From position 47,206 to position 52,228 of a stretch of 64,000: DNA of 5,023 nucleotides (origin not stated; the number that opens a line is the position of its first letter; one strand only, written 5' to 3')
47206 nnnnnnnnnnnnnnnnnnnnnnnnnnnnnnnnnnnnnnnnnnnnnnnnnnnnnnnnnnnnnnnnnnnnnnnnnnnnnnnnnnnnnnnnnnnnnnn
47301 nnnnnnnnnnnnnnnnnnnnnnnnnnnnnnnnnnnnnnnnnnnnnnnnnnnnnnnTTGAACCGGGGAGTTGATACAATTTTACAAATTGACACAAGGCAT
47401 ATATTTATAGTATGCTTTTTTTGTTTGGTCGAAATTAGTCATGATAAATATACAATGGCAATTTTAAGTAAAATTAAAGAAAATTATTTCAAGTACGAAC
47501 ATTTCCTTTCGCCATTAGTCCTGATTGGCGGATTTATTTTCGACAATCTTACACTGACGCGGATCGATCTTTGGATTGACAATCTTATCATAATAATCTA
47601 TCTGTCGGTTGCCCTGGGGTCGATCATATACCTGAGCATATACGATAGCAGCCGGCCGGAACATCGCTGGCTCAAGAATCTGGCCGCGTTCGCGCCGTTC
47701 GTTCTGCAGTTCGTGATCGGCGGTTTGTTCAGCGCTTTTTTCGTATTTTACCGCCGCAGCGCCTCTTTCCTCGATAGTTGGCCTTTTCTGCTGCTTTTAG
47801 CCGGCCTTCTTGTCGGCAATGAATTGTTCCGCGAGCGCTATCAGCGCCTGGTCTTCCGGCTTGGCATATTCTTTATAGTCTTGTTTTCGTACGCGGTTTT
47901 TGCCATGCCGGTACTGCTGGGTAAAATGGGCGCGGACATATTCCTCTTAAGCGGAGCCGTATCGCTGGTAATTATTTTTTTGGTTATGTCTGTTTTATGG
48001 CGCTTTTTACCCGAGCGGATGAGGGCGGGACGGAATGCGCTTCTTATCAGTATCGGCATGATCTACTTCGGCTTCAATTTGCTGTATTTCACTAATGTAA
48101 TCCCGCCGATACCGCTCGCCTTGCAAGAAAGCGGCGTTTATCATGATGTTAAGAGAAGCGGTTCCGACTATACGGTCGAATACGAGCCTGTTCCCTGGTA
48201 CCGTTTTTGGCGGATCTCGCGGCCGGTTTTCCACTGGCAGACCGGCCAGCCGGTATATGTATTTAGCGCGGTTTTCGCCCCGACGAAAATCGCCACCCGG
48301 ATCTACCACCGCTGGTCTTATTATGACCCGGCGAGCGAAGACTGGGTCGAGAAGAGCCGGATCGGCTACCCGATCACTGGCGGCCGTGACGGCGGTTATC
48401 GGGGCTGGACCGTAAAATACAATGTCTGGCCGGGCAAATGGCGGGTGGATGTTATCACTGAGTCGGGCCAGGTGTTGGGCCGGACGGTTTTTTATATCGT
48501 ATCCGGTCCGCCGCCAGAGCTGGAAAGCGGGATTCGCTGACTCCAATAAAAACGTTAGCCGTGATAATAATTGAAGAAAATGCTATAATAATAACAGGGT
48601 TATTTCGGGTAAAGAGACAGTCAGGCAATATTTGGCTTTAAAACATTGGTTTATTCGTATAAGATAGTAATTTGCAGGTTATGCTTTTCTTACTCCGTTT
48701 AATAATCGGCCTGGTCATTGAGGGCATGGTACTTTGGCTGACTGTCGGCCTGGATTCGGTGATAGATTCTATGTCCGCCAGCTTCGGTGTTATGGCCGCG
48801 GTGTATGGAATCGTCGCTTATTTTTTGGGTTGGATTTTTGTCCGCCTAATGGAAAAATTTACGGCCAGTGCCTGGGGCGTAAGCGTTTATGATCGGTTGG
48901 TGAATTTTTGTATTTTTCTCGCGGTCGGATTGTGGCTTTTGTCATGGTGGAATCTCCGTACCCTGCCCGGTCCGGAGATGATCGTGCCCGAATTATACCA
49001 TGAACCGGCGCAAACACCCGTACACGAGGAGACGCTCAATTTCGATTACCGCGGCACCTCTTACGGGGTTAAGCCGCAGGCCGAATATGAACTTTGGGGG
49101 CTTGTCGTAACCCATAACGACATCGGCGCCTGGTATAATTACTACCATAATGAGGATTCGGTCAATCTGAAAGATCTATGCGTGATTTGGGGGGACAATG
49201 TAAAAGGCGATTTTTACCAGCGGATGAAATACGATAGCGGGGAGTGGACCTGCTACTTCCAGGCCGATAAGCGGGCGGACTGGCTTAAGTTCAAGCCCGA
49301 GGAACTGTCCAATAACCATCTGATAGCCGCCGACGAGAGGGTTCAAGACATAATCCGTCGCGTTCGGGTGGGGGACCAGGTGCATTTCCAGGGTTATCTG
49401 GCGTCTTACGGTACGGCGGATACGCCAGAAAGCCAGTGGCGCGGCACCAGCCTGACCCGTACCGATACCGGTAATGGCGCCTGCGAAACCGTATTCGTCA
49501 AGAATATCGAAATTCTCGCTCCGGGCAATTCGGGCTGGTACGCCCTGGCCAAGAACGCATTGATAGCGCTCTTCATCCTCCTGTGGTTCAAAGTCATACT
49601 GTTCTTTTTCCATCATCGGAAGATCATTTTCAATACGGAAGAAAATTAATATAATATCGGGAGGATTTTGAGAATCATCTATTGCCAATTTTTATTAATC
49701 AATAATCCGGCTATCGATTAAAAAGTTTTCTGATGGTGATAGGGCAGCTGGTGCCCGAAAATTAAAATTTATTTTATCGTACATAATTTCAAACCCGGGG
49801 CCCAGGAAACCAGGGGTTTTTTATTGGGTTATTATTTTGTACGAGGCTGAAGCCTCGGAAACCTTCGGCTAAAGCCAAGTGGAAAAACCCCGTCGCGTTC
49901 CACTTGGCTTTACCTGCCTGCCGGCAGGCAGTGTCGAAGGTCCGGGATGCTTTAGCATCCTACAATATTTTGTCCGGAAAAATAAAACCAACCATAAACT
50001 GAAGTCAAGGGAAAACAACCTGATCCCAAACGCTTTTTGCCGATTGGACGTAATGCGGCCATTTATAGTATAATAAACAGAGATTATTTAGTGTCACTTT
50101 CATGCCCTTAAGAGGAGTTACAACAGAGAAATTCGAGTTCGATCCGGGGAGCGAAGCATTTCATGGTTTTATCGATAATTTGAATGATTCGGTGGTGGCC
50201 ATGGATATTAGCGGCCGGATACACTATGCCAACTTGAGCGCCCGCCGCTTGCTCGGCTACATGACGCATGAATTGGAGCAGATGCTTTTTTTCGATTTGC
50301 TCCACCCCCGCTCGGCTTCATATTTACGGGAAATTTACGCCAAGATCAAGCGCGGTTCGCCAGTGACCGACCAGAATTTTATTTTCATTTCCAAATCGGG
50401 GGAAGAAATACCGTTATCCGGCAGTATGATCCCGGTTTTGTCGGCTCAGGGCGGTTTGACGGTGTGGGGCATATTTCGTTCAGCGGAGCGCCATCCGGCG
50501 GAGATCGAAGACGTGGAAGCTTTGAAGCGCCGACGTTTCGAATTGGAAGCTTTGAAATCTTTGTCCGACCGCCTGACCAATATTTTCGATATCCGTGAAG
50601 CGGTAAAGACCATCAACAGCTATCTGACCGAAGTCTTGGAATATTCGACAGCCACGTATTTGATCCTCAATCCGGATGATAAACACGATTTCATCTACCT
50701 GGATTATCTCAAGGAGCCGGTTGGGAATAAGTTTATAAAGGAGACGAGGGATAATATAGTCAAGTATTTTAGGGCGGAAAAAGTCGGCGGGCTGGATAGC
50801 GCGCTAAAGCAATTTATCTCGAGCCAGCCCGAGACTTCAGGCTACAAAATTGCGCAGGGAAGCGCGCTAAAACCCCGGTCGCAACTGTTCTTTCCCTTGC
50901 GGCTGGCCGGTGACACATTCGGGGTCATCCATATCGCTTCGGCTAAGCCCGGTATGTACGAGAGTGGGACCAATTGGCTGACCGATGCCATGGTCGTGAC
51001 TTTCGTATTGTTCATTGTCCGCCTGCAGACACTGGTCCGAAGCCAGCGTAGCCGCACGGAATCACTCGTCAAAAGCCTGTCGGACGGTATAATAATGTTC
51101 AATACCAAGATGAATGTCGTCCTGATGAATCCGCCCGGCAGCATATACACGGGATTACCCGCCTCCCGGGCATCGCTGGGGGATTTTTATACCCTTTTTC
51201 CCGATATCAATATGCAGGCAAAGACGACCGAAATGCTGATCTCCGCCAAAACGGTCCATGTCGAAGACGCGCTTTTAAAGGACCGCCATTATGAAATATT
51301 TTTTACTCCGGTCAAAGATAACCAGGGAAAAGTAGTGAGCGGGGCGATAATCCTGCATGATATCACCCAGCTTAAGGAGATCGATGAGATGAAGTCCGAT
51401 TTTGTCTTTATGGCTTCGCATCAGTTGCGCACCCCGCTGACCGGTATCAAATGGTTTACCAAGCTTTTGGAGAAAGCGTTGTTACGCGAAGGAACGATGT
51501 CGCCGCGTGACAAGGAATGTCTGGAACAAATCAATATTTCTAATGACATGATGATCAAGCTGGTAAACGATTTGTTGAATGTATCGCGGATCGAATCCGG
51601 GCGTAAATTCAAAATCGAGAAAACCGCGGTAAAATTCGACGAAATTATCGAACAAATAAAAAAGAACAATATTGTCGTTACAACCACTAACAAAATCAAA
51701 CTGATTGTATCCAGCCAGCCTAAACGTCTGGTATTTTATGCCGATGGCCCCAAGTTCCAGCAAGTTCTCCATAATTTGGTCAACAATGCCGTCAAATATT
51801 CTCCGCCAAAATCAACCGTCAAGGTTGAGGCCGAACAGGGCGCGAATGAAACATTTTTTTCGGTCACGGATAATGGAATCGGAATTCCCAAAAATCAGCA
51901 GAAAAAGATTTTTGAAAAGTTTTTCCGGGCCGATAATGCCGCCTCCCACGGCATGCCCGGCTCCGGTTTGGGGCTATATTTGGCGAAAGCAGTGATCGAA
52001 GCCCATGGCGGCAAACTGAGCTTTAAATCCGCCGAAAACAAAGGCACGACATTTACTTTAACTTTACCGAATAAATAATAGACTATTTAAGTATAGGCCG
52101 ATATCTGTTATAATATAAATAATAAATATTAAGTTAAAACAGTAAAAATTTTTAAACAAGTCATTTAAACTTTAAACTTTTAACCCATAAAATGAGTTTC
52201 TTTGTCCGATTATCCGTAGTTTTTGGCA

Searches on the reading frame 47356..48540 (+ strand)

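Call 70: search_protein_families(library=pfam, proteins=[window:47356-48540:+], max_evalue=0.001)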
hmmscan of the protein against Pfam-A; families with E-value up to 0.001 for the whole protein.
window:47356-48540:+ (394 aa): 1 family
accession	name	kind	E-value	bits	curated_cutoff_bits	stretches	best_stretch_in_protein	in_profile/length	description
PF11141.13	DUF2914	-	1.6e-14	53.8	23.6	1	314-380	2-61/62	Protein of unknown function (DUF2914)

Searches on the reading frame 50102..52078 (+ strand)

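Call 70: search_protein_families(library=pfam, proteins=[window:50102-52078:+], max_evalue=0.001)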
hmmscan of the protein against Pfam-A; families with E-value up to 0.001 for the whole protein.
window:50102-52078:+ (658 aa): 8 families
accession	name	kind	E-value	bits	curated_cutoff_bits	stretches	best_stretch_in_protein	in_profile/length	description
PF02518.31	HATPase_c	-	2.9e-30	105.4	26.4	1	548-657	2-109/111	Histidine kinase-, DNA gyrase B-, and HSP90-like ATPase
PF00512.31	HisKA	-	4.4e-16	59.1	26.9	1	430-500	1-66/66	His Kinase A (phospho-acceptor) domain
PF13426.13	PAS_9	-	1.2e-15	58.1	27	1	30-121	3-93/103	PAS domain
PF08448.16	PAS_4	-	7.7e-15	55.5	23.1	2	25-123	2-100/110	PAS fold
PF00989.32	PAS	-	2.8e-13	50.3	22.6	1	20-126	3-111/113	PAS fold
PF13188.13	PAS_8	-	8.9e-09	35.4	21.8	0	20-74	3-57/65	PAS domain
PF08447.18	PAS_3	-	6.9e-05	23.5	25.6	1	42-118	3-81/89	PAS fold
PF13581.12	HATPase_c_2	-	0.00097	19.6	27.4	0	559-654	39-126/127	Histidine kinase-like ATPase domain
